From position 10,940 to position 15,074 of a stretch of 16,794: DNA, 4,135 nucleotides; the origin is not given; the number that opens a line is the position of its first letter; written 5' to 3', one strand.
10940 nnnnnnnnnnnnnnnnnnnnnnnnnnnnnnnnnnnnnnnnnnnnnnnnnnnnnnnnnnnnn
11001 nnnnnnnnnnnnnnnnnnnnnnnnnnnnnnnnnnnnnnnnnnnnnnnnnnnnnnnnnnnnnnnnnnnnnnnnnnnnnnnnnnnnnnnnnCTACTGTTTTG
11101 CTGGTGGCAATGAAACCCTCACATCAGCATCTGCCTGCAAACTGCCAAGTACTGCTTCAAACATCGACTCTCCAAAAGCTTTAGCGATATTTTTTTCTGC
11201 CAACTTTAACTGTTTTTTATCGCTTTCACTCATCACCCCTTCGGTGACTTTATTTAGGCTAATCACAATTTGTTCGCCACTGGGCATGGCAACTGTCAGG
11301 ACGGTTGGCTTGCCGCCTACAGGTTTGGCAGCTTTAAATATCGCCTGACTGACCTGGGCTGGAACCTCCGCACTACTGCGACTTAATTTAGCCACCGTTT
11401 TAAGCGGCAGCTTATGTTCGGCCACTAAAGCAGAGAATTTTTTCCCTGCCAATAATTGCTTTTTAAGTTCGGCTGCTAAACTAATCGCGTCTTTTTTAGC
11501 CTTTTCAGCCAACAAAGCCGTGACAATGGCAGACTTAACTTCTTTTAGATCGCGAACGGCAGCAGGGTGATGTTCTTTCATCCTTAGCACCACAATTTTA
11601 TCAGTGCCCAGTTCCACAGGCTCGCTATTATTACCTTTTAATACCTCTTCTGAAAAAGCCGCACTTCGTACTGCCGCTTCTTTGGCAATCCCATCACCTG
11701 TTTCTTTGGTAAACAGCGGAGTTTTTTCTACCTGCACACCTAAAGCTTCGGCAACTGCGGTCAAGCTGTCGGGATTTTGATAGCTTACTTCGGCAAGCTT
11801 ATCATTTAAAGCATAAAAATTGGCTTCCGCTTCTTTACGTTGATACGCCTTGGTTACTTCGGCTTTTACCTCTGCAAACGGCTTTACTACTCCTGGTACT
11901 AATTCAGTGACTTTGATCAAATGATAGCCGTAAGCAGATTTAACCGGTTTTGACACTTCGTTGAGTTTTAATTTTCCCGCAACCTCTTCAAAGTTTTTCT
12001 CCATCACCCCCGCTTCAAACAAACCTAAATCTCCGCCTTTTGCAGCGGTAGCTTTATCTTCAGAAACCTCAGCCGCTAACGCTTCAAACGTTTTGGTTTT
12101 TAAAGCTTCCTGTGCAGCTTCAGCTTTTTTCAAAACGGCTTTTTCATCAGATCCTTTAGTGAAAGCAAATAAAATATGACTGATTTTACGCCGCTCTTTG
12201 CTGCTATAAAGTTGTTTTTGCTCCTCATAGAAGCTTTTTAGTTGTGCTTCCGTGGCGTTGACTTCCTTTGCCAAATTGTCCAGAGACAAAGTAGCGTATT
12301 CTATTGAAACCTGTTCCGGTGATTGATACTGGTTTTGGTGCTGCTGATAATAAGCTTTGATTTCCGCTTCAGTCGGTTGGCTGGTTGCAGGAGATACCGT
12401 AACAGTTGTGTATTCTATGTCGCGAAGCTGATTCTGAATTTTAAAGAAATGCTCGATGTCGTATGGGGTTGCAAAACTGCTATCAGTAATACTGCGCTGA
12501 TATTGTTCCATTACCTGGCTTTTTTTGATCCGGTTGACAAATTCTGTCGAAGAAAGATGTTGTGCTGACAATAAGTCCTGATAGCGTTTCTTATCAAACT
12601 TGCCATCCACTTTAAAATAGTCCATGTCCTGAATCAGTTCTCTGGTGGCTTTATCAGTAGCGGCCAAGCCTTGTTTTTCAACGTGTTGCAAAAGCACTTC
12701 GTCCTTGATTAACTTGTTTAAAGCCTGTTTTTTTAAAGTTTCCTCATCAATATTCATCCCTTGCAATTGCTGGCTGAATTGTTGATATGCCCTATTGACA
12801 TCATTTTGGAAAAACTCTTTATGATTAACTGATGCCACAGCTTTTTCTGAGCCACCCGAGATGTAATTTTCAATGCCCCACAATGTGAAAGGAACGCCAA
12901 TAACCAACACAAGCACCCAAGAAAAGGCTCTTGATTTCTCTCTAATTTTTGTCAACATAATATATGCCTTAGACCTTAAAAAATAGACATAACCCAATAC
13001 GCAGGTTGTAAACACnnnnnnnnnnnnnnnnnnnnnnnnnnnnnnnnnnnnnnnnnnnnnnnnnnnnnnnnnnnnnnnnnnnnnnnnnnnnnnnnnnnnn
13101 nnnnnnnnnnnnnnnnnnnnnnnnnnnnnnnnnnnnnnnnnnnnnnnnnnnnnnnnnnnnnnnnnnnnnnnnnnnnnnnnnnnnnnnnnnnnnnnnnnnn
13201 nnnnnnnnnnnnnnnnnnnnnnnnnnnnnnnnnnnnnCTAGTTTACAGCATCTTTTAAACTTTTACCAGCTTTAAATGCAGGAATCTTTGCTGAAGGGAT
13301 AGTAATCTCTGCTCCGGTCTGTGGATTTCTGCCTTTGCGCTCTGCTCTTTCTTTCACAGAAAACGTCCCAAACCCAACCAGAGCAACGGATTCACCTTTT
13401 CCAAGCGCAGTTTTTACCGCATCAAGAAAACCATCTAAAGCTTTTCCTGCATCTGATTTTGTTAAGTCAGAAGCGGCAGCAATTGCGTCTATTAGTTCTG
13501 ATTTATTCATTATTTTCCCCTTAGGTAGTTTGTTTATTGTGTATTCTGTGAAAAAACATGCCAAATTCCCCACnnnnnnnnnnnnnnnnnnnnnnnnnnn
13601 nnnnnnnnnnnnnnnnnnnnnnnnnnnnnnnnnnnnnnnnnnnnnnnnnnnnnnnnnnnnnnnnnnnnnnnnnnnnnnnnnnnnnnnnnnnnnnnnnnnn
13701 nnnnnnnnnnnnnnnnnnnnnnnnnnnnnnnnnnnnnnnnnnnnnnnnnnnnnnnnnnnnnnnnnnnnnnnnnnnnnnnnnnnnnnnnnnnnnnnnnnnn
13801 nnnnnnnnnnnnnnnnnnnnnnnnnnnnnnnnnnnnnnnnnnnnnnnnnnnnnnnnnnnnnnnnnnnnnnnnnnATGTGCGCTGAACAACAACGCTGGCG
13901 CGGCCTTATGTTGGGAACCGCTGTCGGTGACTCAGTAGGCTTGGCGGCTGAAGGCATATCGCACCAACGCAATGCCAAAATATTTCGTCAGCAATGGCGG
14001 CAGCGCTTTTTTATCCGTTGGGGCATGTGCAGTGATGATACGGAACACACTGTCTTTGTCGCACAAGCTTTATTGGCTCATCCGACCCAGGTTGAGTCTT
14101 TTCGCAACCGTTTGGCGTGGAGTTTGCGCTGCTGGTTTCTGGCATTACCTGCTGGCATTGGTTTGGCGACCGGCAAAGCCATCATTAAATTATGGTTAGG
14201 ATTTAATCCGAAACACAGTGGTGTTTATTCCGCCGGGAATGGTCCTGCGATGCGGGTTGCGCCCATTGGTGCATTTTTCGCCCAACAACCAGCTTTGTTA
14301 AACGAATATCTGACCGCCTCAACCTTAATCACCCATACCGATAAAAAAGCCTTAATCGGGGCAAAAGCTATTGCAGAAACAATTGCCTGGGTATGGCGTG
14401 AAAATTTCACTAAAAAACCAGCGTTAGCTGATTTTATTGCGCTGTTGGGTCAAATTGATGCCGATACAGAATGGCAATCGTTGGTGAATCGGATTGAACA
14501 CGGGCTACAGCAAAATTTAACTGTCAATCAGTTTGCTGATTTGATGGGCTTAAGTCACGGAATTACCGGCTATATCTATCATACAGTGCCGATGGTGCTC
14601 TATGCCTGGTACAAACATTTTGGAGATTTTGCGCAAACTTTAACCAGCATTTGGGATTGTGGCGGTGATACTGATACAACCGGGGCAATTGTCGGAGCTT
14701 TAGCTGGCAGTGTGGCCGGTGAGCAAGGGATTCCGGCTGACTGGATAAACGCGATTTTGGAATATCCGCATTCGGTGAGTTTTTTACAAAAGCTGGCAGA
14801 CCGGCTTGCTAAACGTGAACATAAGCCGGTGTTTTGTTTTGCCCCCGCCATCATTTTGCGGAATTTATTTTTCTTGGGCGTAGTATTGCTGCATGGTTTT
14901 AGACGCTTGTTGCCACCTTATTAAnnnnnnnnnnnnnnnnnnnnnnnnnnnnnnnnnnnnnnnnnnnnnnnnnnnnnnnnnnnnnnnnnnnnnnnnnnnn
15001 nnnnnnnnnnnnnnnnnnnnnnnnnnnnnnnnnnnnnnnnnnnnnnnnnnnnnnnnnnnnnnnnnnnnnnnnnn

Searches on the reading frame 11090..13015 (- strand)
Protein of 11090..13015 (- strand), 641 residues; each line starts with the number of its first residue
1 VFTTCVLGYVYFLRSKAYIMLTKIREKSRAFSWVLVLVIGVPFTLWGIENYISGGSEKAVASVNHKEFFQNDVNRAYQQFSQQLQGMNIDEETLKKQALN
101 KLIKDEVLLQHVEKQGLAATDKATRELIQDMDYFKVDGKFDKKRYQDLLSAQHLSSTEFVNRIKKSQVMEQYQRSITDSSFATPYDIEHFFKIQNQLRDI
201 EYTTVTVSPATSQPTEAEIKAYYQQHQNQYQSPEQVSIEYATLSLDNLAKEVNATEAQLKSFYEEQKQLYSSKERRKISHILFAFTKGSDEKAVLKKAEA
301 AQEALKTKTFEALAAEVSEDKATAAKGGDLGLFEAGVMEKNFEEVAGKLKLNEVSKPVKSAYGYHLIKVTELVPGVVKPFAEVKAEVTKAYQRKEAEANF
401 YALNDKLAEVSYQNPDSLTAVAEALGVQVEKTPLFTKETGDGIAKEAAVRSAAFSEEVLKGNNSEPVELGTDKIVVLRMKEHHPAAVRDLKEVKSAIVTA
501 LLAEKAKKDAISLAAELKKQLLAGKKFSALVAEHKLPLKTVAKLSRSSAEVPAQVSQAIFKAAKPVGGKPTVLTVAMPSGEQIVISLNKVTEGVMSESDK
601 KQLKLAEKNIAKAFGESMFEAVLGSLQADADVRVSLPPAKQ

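Call 3: search_protein_families(library=pfam, proteins=[window:11090-13015:-], max_evalue=0.01)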
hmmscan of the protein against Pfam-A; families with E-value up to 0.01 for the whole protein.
window:11090-13015:- (641 aa): 6 families
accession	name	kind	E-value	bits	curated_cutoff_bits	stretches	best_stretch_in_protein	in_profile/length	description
PF13624.11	SurA_N_3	-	1.7e-38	132.5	27.2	1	20-172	1-161/162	SurA-like N-terminal domain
PF13145.12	Rotamase_2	-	2e-28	100.1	27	3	255-384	2-120/121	PPIC-type PPIASE domain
PF13623.11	SurA_N_2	-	9.3e-26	90.9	28.5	1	21-149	1-145/145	SurA-like N-terminal domain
PF13616.12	Rotamase_3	-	3.5e-24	86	22.5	1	267-371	11-114/116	PPIC-type PPIASE domain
PF00639.27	Rotamase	-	2.2e-22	80.3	21.7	1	280-370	1-96/97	PPIC-type PPIASE domain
PF09312.16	SurA_N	-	1.2e-05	25.9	30.8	1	58-169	3-114/118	SurA N-terminal domain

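Call 4: search_protein_families(library=ncbifam, proteins=[window:11090-13015:-], max_evalue=0.01)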
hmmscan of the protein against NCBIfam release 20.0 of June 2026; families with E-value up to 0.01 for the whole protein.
window:11090-13015:- (641 aa): 8 families
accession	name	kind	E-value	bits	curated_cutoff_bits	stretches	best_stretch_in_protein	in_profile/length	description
NF008054.0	PRK10788.1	equivalog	6.8e-89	299.2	493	1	34-634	16-619/626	peptidylprolyl isomerase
NF000809.0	PRK00059.1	equivalog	2.3e-28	99.6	303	1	246-398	166-313/336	peptidylprolyl isomerase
NF002846.0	PRK03095.1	equivalog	1.3e-23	83.9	361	1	241-401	95-250/287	peptidylprolyl isomerase PrsA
NF002827.0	PRK03002.1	equivalog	5.7e-20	71.5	343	1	270-394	131-245/285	peptidylprolyl isomerase PrsA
NF008038.0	PRK10770.1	equivalog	1.2e-18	67.2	394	2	280-370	289-381/431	peptidylprolyl isomerase SurA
NF002824.0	PRK02998.1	subfamily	2.6e-18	66.4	360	1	253-393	112-242/283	peptidylprolyl isomerase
TIGR02933.1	nifM_nitrog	equivalog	3e-12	46.9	168.2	1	245-374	92-222/256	nitrogen fixation protein NifM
NF011969.0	PRK15441.1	equivalog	1e-05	25.8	127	1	307-369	28-89/93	peptidylprolyl isomerase PpiC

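Call 49: find_homologous_proteins(query=window:11090-12958:-, max_evalue=1e-50)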
Query window:11090-12958:- (622 aa): 1277 proteins with E <= 1e-50 among 8000 candidates; the best 120 are listed.
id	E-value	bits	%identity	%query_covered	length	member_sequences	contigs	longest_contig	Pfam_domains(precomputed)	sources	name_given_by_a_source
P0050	0.0e+0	1312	100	100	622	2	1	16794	PF13145.13,PF00639.28,PF13624.12,PF13616.13,PF13623.12,PF09312.17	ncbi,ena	-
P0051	0.0e+0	1225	93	100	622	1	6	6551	PF13145.13,PF00639.28,PF13624.12,PF13616.13,PF13623.12,PF09312.17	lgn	-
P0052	0.0e+0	1181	89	100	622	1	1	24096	PF13145.13,PF00639.28,PF13624.12,PF13616.13,PF13623.12,PF09312.17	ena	-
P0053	0.0e+0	1166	87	100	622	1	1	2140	PF13145.13,PF00639.28,PF13624.12,PF13616.13,PF13623.12,PF09312.17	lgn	-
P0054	0.0e+0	1111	83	100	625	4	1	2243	PF13145.13,PF00639.28,PF13624.12,PF13616.13,PF13623.12,PF09312.17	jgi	jgi:peptidyl-prolyl cis-trans isomerase D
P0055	0.0e+0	1109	86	97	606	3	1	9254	PF13145.13,PF00639.28,PF13624.12,PF13616.13,PF13623.12,PF09312.17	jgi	jgi:peptidyl-prolyl cis-trans isomerase D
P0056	0.0e+0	1103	83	100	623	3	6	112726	PF13145.13,PF00639.28,PF13624.12,PF13616.13,PF13623.12,PF09312.17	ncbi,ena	-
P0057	0.0e+0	1088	81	100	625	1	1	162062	PF13145.13,PF00639.28,PF13624.12,PF13616.13,PF13623.12,PF09312.17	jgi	jgi:peptidyl-prolyl cis-trans isomerase D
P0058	0.0e+0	1068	80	100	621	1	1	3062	PF13145.13,PF00639.28,PF13624.12,PF13616.13,PF13623.12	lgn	-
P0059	0.0e+0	1057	80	99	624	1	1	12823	PF13145.13,PF00639.28,PF13624.12,PF13616.13,PF13623.12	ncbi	-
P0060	0.0e+0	1048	78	100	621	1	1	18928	PF13145.13,PF00639.28,PF13624.12,PF13616.13,PF13623.12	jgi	jgi:peptidyl-prolyl cis-trans isomerase D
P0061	0.0e+0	1044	78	100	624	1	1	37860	PF13145.13,PF00639.28,PF13624.12,PF13616.13,PF13623.12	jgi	jgi:peptidyl-prolyl cis-trans isomerase D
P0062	1.5e-282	956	72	99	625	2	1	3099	PF13145.13,PF00639.28,PF13624.12,PF13616.13,PF13623.12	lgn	-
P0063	3.1e-280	949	71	99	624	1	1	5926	PF13145.13,PF00639.28,PF13624.12,PF13616.13,PF13623.12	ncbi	-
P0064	3.5e-270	916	69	100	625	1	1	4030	PF13145.13,PF00639.28,PF13624.12,PF13616.13,PF13623.12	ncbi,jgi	jgi:peptidyl-prolyl cis-trans isomerase D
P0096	5.1e-239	813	62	99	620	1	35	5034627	PF13145.13,PF00639.28,PF13624.12,PF13616.13,PF13623.12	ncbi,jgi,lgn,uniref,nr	ncbi:SurA N-terminal domain-containing protein [Methylobacter tundripaludum]|uniref:SurA N-terminal 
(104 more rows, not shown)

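Call 65: find_encoding_contigs(protein=P0096, flank=6000, max_places=2)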
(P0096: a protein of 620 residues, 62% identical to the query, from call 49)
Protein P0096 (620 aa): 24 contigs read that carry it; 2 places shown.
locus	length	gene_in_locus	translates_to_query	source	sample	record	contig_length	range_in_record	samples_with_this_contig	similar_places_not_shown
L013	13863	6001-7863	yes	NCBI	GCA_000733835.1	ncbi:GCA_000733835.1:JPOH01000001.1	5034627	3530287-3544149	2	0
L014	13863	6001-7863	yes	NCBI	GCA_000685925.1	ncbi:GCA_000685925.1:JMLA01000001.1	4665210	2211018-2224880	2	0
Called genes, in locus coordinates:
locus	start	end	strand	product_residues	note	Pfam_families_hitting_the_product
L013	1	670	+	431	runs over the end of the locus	PF05697:Trigger_N, PF00254:FKBP_C, PF05698:Trigger_C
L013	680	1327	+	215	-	PF00574:CLP_protease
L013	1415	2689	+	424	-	PF06689:zf-C4_ClpX, PF01078:Mg_chelatase (faint), PF00004:AAA, PF07724:AAA_2, PF07728:AAA_5 (weak), PF13401:AAA_22 (faint), PF10431:ClpB_D2-small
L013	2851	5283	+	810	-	PF02190:LON_substr_bdg, PF08298:AAA_PrkA (faint), PF00004:AAA, PF07728:AAA_5, PF22667:Lon_lid, PF05362:Lon_C, PF13541:ChlI (weak)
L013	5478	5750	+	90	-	PF00216:Bac_DNA_binding, PF18291:HU-HIG (weak)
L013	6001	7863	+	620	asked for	PF13623:SurA_N_2, PF13624:SurA_N_3, PF13616:Rotamase_3, PF13145:Rotamase_2, PF00639:Rotamase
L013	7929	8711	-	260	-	PF00106:adh_short, PF13561:adh_short_C2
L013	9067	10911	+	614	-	PF00496:SBP_bac_5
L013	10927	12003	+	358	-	PF19300:BPD_transp_1_N, PF00528:BPD_transp_1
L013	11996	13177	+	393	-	PF00528:BPD_transp_1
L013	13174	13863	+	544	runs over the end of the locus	PF00005:ABC_tran, PF02463:SMC_N (faint), PF06745:ATPase (faint), PF13191:AAA_16 (faint), PF13481:AAA_25 (faint), PF08352:oligo_HPY (weak), PF00005:ABC_tran, PF08352:oligo_HPY (weak), +4 more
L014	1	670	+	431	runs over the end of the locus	PF05697:Trigger_N, PF00254:FKBP_C, PF05698:Trigger_C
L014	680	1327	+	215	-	PF00574:CLP_protease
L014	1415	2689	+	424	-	PF06689:zf-C4_ClpX, PF01078:Mg_chelatase (faint), PF00004:AAA, PF07724:AAA_2, PF07728:AAA_5 (weak), PF13401:AAA_22 (faint), PF10431:ClpB_D2-small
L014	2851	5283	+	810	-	PF02190:LON_substr_bdg, PF08298:AAA_PrkA (faint), PF00004:AAA, PF07728:AAA_5, PF22667:Lon_lid, PF05362:Lon_C, PF13541:ChlI (weak)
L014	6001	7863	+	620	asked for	PF13623:SurA_N_2, PF13624:SurA_N_3, PF13616:Rotamase_3, PF13145:Rotamase_2, PF00639:Rotamase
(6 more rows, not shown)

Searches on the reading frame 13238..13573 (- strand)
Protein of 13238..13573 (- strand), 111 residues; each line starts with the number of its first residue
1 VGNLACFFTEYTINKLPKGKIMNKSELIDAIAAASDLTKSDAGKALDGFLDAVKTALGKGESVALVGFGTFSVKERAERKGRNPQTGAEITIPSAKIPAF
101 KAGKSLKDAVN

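Call 23: search_protein_families(library=pfam, proteins=[window:13238-13573:-], max_evalue=10)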
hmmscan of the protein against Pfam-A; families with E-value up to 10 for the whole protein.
window:13238-13573:- (111 aa): 6 families
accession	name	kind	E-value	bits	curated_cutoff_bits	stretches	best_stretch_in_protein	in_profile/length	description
PF00216.26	Bac_DNA_binding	-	7e-35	119.6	22.4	1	22-111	1-90/90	Bacterial DNA-binding protein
PF18291.6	HU-HIG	-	4.6e-08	33.6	26.2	1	21-110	31-118/125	HU domain fused to wHTH, Ig, or Glycine-rich motif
PF18175.6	HU-CCDC81_bac_2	-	0.0002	21.6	35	1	27-75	3-51/70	CCDC81-like prokaryotic HU domain 2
PF14908.11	HU-CCDC81_euk_1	-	0.0083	16.6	26.1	1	36-77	18-59/89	CCDC81 eukaryotic HU domain 1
PF18289.6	HU-CCDC81_euk_2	-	0.026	15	26.1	1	30-76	9-57/75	CCDC81 eukaryotic HU domain 2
PF19646.4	DUF6149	-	0.033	14.4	27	1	6-63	114-172/200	Family of unknown function (DUF6149)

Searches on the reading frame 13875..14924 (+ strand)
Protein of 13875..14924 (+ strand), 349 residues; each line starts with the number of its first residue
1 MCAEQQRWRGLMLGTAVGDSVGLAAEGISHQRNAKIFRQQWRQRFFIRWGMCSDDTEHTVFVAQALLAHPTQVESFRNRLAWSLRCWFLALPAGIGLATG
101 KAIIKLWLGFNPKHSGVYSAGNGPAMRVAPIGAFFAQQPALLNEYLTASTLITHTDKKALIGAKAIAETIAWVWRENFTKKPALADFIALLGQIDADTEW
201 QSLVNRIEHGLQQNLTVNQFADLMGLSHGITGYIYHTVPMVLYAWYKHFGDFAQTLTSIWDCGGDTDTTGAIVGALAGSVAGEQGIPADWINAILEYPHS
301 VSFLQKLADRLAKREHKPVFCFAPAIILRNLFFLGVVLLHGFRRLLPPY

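Call 3: search_protein_families(library=pfam, proteins=[window:13875-14924:+], max_evalue=0.01)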
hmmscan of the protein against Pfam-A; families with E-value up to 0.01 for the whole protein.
window:13875-14924:+ (349 aa): 1 family
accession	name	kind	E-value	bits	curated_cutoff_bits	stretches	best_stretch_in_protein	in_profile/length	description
PF03747.19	ADP_ribosyl_GH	-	2.4e-55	188.7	26.2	1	10-289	1-287/287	ADP-ribosylglycohydrolase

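Call 4: search_protein_families(library=ncbifam, proteins=[window:13875-14924:+], max_evalue=0.01)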
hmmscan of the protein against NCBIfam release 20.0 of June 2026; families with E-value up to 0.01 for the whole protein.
window:13875-14924:+ (349 aa): 2 families
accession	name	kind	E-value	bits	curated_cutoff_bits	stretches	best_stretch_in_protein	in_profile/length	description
TIGR02662.1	dinitro_DRAG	equivalog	8.1e-23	81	337.05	2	230-294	204-267/287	ADP-ribosyl-[dinitrogen reductase] hydrolase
NF041672.1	ADPriboarghdlase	equivalog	3.1e-11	42.7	490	2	6-167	68-234/361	ADP-ribosylarginine hydrolase Tri1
